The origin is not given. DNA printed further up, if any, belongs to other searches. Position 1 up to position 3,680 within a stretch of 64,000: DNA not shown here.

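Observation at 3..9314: Flavinylation-linked transmembrane redox module: SpeE-like/FMN-bind/NosR-like megafusion plus ApbE, NapC-type heptaheme and a private System II pair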

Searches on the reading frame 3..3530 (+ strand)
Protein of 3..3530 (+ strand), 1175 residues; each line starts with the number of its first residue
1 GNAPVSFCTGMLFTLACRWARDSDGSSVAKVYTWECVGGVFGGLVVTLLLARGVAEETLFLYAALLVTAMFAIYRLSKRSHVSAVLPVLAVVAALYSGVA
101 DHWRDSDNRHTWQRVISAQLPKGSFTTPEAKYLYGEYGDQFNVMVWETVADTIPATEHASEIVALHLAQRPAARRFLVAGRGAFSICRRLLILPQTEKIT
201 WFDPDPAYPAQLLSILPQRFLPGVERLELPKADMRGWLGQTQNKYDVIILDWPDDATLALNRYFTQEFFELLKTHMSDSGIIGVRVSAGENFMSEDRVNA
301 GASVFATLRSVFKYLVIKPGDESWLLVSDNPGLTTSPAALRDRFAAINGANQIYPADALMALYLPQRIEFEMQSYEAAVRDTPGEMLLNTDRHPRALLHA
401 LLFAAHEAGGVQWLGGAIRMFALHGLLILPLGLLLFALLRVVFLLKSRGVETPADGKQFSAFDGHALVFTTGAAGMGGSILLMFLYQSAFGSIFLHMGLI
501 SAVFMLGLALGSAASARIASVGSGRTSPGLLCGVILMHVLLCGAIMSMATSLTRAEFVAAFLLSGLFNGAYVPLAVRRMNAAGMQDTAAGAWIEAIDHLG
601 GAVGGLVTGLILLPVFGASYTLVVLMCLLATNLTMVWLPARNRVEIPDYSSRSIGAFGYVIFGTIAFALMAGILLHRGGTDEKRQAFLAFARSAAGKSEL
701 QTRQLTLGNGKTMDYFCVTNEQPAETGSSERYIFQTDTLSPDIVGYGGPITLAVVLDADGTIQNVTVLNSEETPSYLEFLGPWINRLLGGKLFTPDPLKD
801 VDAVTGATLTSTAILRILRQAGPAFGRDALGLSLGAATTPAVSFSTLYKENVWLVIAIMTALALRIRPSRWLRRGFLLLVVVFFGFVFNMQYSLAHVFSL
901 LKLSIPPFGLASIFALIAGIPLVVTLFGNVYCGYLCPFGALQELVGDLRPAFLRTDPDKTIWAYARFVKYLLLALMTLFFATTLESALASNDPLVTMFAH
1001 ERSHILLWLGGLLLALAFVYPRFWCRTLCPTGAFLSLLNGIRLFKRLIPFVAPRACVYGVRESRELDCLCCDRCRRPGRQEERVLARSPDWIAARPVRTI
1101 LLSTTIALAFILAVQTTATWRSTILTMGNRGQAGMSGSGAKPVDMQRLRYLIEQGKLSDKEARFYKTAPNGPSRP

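Call 4: search_protein_families(library=pfam, proteins=[window:3-3530:+], max_evalue=0.01)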
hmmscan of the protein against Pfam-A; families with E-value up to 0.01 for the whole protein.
window:3-3530:+ (1175 aa): 3 families
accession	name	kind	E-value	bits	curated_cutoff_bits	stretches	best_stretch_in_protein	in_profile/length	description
PF04205.19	FMN_bind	-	1.5e-14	54.9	22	1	745-821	1-75/77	FMN-binding domain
PF12801.12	Fer4_5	-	4.7e-13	49.3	22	2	913-949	5-42/48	4Fe-4S binding domain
PF01564.23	Spermine_synth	-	1.1e-06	28.8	22.9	1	162-283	8-129/186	Spermine/spermidine synthase domain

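Call 5: find_homologous_proteins(query=window:3-3530:+, max_evalue=0.00001)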
Query window:3-3530:+ (1175 aa): 145 proteins with E <= 0.00001 among 8000 candidates; the best 120 are listed.
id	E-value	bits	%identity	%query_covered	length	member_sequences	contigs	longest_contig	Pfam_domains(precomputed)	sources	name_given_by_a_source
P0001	0.0e+0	2647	100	100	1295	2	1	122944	PF12801.13,PF04205.20,PF01564.24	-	-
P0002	0.0e+0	1827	70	100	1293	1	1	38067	PF12801.13,PF04205.20,PF01564.24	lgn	-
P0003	0.0e+0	1802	69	100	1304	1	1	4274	PF12801.13,PF04205.20,PF01564.24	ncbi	-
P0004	0.0e+0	1738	68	100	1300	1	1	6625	PF12801.13,PF04205.20,PF01564.24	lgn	-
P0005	0.0e+0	1695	66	100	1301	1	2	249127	PF12801.13,PF04205.20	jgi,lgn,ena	-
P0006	0.0e+0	1676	63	100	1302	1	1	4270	PF12801.13,PF04205.20,PF01564.24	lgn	-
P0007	0.0e+0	1510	61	99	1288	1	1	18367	PF12801.13,PF04205.20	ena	-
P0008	0.0e+0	1459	58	99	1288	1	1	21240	PF12801.13,PF04205.20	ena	-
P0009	0.0e+0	1346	55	99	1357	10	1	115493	PF12801.13,PF04205.20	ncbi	-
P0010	0.0e+0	1257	52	100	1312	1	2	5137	PF12801.13,PF04205.20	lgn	-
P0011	0.0e+0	1230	50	99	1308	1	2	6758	PF12801.13,PF04205.20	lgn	-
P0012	0.0e+0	1177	49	100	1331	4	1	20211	PF12801.13,PF04205.20,PF01564.24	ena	-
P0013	0.0e+0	1168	47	100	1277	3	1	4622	PF12801.13,PF04205.20,PF01564.24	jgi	jgi:spermidine synthase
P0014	0.0e+0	1163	49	99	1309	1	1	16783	PF12801.13,PF04205.20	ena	-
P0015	0.0e+0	1162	48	100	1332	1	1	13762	PF12801.13,PF04205.20,PF01564.24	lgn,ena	-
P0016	0.0e+0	1135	49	100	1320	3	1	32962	PF12801.13,PF04205.20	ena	-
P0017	0.0e+0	1124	48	99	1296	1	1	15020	PF12801.13,PF04205.20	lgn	-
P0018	0.0e+0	1122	47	100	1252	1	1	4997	PF12801.13,PF04205.20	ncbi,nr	ncbi:MAG: 4Fe-4S binding protein, partial [Lentisphaerae bacterium]|nr:4Fe-4S binding protein [Lenti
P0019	0.0e+0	1120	46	100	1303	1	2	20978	PF12801.13,PF04205.20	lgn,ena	-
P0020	0.0e+0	1114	47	99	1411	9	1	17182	PF12801.13,PF04205.20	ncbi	-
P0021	0.0e+0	1113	47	100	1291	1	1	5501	PF12801.13,PF04205.20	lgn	-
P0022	0.0e+0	1097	48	99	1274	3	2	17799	PF12801.13,PF04205.20,PF01564.24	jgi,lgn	-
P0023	0.0e+0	1095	46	100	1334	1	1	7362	PF12801.13,PF04205.20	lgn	-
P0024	0.0e+0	1087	48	69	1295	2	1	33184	PF12801.13,PF04205.20,PF01564.24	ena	-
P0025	0.0e+0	1081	46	100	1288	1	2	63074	PF12801.13,PF04205.20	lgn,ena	-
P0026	0.0e+0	1076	46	100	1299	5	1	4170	PF12801.13,PF04205.20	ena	-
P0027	0.0e+0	1064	47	99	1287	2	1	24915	PF12801.13,PF04205.20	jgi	-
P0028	0.0e+0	1061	46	100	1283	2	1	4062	PF12801.13,PF04205.20,PF01564.24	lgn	-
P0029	0.0e+0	1057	46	100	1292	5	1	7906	PF12801.13,PF04205.20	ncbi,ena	-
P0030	0.0e+0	1054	45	61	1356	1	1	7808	PF12801.13,PF04205.20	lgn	-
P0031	0.0e+0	1051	44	100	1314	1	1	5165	PF12801.13,PF04205.20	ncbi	-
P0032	0.0e+0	1047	46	99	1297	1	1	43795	PF12801.13,PF04205.20,PF01564.24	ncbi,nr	ncbi:MAG: 4Fe-4S binding protein [Lentisphaerae bacterium]|nr:4Fe-4S binding protein [Lentisphaerota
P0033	0.0e+0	1035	48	44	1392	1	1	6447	PF12801.13,PF04205.20,PF01564.24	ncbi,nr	ncbi:MAG: 4Fe-4S binding protein [Lentisphaerae bacterium]|nr:4Fe-4S binding protein [Lentisphaerota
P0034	0.0e+0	1029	56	74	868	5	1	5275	PF12801.13,PF04205.20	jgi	jgi:Na+-translocating ferredoxin:NAD+ oxidoreductase RnfG subunit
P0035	0.0e+0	1028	46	99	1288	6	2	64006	PF12801.13,PF04205.20,PF01564.24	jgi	jgi:spermidine synthase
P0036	0.0e+0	1025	45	100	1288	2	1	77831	PF12801.13,PF04205.20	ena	-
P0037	0.0e+0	1019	46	100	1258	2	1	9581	PF12801.13,PF04205.20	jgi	jgi:hypothetical protein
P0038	0.0e+0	1019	46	99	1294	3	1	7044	PF12801.13,PF04205.20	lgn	-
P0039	7.0e-298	1009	45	99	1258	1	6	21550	PF12801.13,PF04205.20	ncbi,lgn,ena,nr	ncbi:MAG: 4Fe-4S binding protein [Kiritimatiellaeota bacterium]|nr:4Fe-4S binding protein [Kiritimat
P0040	1.6e-296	1005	44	99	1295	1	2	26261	PF12801.13,PF04205.20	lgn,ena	-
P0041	7.2e-295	999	44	99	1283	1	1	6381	PF12801.13,PF04205.20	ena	-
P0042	4.4e-292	990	45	100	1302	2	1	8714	PF12801.13,PF04205.20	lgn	-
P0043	9.0e-292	989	44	99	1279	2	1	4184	PF12801.13,PF04205.20,PF01564.24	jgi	jgi:spermidine synthase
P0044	5.3e-290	983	44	99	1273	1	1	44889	PF12801.13,PF04205.20,PF01564.24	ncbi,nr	ncbi:MAG: 4Fe-4S binding protein [Verrucomicrobia bacterium]|nr:4Fe-4S binding protein [Verrucomicro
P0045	2.5e-285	968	45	91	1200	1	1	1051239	PF12801.13,PF04205.20,PF01564.24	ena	-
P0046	3.6e-271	921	44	91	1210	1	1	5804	PF12801.13,PF04205.20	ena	-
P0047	9.5e-271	920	42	99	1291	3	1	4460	PF12801.13,PF04205.20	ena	-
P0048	1.6e-269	916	43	91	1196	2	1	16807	PF12801.13,PF04205.20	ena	-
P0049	4.0e-267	908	40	99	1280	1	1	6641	PF12801.13,PF04205.20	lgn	-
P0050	4.8e-267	907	43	91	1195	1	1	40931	PF12801.13,PF04205.20,PF07690.22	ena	-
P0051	1.0e-264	900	41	99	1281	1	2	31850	PF12801.13,PF04205.20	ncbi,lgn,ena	-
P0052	6.9e-262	890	42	99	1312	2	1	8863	PF12801.13,PF04205.20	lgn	-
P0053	9.0e-262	890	43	91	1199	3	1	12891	PF12801.13,PF04205.20,PF01564.24,PF07690.22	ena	-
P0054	1.3e-261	889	43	91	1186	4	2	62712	PF12801.13,PF04205.20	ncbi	ncbi:MAG: 4Fe-4S binding protein [Planctomycetota bacterium]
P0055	1.5e-261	889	42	91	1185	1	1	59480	PF12801.13,PF04205.20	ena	-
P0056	6.9e-261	887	41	91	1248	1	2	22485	PF12801.13,PF04205.20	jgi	-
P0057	3.5e-258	878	41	91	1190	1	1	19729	PF12801.13,PF04205.20,PF01564.24,PF07690.22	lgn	-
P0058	1.2e-256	873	40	100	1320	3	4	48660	PF12801.13,PF04205.20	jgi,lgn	jgi:spermidine synthase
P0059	1.6e-256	872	44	45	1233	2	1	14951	PF12801.13,PF04205.20,PF01564.24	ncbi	-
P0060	3.9e-256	871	42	91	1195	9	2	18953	PF12801.13,PF04205.20,PF01564.24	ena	-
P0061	4.2e-256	871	42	91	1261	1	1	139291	PF12801.13,PF04205.20,PF07690.22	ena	-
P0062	1.3e-255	869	42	92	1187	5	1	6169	PF12801.13,PF04205.20,PF07690.22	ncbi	ncbi:MAG: 4Fe-4S binding protein [Planctomycetota bacterium]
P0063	6.3e-255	867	40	91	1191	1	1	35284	PF12801.13,PF04205.20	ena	-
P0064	2.1e-254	865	40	91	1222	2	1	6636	PF12801.13,PF04205.20,PF01564.24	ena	-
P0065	5.3e-254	864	40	91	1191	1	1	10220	PF12801.13,PF04205.20,PF01564.24,PF07690.22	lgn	-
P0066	1.7e-252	859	41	86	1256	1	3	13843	PF12801.13,PF04205.20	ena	-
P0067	1.9e-250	852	41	91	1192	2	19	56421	PF12801.13,PF04205.20,PF01564.24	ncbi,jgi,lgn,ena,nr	ncbi:MAG: 4Fe-4S binding protein [Planctomycetaceae bacterium]|nr:4Fe-4S binding protein [Planctomyc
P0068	5.9e-250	851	42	91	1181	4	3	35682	PF12801.13,PF04205.20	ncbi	ncbi:MAG: 4Fe-4S binding protein [Planctomycetota bacterium]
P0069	5.0e-248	844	42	91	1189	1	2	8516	PF12801.13,PF04205.20,PF01564.24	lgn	-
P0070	2.9e-247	842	40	91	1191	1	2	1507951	PF12801.13,PF04205.20,PF07690.22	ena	-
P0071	2.0e-245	836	39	99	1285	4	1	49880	PF12801.13,PF04205.20,PF07690.22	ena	-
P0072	3.5e-245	835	40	99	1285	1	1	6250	PF12801.13,PF04205.20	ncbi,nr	ncbi:MAG: 4Fe-4S binding protein [Candidatus Hydrogenedentes bacterium]|nr:4Fe-4S binding protein [C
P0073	4.8e-245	834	39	100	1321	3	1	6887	PF12801.13,PF04205.20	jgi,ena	-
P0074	5.5e-245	834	40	91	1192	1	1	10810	PF12801.13,PF04205.20,PF07690.22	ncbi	-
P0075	1.0e-244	833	39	100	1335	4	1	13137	PF12801.13,PF04205.20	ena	-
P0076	2.0e-244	832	38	93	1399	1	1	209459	PF12801.13,PF04205.20,PF01564.24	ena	-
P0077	3.0e-244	832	40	100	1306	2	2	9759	PF12801.13,PF04205.20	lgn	-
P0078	2.6e-242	825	39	99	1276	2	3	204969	PF12801.13,PF04205.20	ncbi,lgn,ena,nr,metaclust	ncbi:MAG TPA: hypothetical protein DCZ95_18720 [Verrucomicrobia bacterium]|nr:MAG: hypothetical prot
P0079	1.3e-239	817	38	99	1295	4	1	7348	PF12801.13,PF04205.20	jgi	jgi:spermidine synthase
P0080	2.5e-239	816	42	91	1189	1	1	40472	PF12801.13,PF04205.20,PF07690.22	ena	-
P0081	5.5e-238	811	59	53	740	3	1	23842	-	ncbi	ncbi:MAG: hypothetical protein WCL44_04455 [bacterium]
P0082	2.1e-237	809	41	85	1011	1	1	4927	PF12801.13,PF04205.20,PF01564.24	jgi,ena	-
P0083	8.3e-237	807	39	99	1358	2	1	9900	PF12801.13,PF04205.20,PF01564.24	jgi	-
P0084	5.4e-236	805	38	99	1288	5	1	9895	PF12801.13,PF04205.20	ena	-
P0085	2.2e-234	799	41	91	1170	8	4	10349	PF12801.13,PF04205.20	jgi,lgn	jgi:spermidine synthase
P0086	1.0e-233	797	41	91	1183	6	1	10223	PF12801.13,PF04205.20,PF01564.24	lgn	-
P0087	2.2e-233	796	41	91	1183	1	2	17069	PF12801.13,PF04205.20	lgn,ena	-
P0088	1.5e-231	790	37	99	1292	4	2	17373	PF12801.13,PF04205.20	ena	-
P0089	2.4e-227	776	39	99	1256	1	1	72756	PF12801.13,PF04205.20,PF01564.24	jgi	jgi:spermidine synthase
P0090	4.6e-224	765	41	87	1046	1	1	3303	PF12801.13,PF04205.20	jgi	jgi:spermidine synthase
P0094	5.5e-213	728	38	99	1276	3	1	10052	PF12801.13,PF04205.20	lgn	-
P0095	1.3e-212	727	38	91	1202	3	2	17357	PF12801.13,PF04205.20,PF01564.24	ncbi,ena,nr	ncbi:MAG TPA: 4Fe-4S binding protein [Candidatus Hydrogenedentes bacterium]|nr:4Fe-4S binding protei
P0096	2.6e-212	726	37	99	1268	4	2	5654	PF12801.13,PF04205.20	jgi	jgi:predicted membrane-bound spermidine synthase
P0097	5.0e-212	725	35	99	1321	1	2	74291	PF12801.13,PF04205.20,PF01564.24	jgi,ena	-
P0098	4.0e-209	716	40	82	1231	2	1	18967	PF12801.13,PF04205.20,PF01564.24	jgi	-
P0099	4.0e-209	716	41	77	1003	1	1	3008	PF12801.13,PF04205.20,PF01564.24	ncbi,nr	ncbi:MAG TPA: FMN-binding protein, partial [Planctomycetaceae bacterium]|nr:FMN-binding protein [Pla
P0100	7.8e-209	715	38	90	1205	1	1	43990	PF12801.13,PF04205.20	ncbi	ncbi:MAG: 4Fe-4S binding protein [bacterium]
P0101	3.3e-207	709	36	99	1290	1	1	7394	PF12801.13,PF04205.20,PF01564.24,PF07690.22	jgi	jgi:spermidine synthase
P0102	1.1e-200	688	35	99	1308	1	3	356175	PF12801.13,PF04205.20,PF01564.24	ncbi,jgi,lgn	-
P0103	1.4e-200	687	35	99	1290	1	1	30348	PF12801.13,PF04205.20,PF01564.24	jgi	jgi:predicted membrane-bound spermidine synthase/Na+-translocating ferredoxin:NAD+ oxidoreductase Rn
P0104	3.0e-198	679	37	92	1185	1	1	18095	PF12801.13,PF04205.20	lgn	-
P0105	8.3e-196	671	44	72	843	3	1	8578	PF12801.13,PF04205.20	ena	-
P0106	1.9e-194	667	36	99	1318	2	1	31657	PF12801.13,PF04205.20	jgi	-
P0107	3.3e-190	653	32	99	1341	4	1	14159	PF12801.13,PF04205.20,PF01564.24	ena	-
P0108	1.8e-186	641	41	72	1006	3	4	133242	PF04205.20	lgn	-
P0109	3.1e-185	636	40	74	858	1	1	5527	PF12801.13,PF04205.20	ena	-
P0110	6.8e-166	572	43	66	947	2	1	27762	-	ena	-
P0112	2.9e-158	547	46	49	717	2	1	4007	PF01564.24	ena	-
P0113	5.7e-157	543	32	99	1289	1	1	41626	PF12801.13,PF04205.20,PF01564.24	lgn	-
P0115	8.3e-151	522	42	56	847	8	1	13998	PF01564.24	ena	-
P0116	2.2e-113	398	43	35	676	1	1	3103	PF01564.24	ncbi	-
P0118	4.8e-102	361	29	98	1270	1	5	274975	PF12801.13,PF04205.20,PF01564.24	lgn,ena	-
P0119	1.4e-88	316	28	80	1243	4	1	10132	PF12801.13,PF04205.20,PF01564.24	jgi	jgi:spermidine synthase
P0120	7.4e-79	284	30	74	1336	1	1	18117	PF12801.13,PF04205.20,PF01564.24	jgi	jgi:spermidine synthase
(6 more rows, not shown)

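Call 8: find_encoding_contigs(protein=P0001, flank=10000, max_places=3)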
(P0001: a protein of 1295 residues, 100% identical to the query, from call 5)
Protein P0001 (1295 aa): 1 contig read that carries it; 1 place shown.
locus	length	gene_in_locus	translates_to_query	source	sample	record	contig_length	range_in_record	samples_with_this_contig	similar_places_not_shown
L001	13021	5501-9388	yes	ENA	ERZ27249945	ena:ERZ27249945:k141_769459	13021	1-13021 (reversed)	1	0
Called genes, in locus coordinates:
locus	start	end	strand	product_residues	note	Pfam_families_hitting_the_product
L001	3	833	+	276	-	?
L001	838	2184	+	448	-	PF00528:BPD_transp_1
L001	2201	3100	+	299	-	PF00005:ABC_tran, PF02463:SMC_N (weak), PF13304:AAA_21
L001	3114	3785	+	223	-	PF01895:PhoU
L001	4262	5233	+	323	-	PF04055:Radical_SAM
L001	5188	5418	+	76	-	-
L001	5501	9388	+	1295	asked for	PF01564:Spermine_synth (weak), PF04205:FMN_bind, PF12801:Fer4_5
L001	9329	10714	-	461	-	PF02424:ApbE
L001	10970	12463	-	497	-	PF03264:Cytochrom_NNT (weak), PF14522:Cytochrome_C7 (faint), PF14537:Cytochrom_c3_2 (faint), PF22113:Mtrc-MtrF_II-IV_dom (faint)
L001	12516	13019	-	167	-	?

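Call 9: find_encoding_contigs(protein=P0005, flank=10000, max_places=2)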
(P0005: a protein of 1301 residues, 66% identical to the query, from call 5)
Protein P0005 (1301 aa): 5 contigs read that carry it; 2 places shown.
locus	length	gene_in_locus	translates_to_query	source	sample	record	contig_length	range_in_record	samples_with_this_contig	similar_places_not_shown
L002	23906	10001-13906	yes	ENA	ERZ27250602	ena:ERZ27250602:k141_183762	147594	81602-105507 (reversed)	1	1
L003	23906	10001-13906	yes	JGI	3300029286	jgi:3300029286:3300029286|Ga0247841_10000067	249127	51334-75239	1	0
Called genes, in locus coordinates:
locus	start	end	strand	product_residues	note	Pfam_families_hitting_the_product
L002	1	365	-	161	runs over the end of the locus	PF13279:4HBT_2, PF03061:4HBT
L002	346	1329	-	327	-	PF03279:Lip_A_acyltrans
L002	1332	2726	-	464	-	PF02310:B12-binding, PF04055:Radical_SAM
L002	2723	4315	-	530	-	PF00221:Lyase_aromatic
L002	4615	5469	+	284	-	PF06727:DUF1207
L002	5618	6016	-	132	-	PF00072:Response_reg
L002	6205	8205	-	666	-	PF03264:Cytochrom_NNT (faint), PF14537:Cytochrom_c3_2 (faint), PF02085:Cytochrom_CIII (weak), PF09699:Paired_CXXCH_1 (faint), PF14522:Cytochrome_C7 (weak), PF01292:Ni_hydr_CYTB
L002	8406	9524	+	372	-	PF04055:Radical_SAM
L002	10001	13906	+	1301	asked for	PF04205:FMN_bind, PF12801:Fer4_5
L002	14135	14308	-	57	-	-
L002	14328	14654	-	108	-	-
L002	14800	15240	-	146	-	PF05099:TerB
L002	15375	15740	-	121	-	-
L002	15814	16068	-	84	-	-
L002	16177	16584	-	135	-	-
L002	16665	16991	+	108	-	PF13560:HTH_31, PF01381:HTH_3, PF13413:HTH_25 (weak)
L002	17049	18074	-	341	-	-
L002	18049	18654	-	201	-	-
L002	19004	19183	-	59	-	-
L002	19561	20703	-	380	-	PF02424:ApbE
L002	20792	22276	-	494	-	PF03264:Cytochrom_NNT, PF14522:Cytochrome_C7 (faint), PF14537:Cytochrom_c3_2 (faint), PF22113:Mtrc-MtrF_II-IV_dom (faint)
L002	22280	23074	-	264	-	PF01578:Cytochrom_C_asm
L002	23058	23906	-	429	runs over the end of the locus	PF05140:ResB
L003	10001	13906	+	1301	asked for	PF04205:FMN_bind, PF12801:Fer4_5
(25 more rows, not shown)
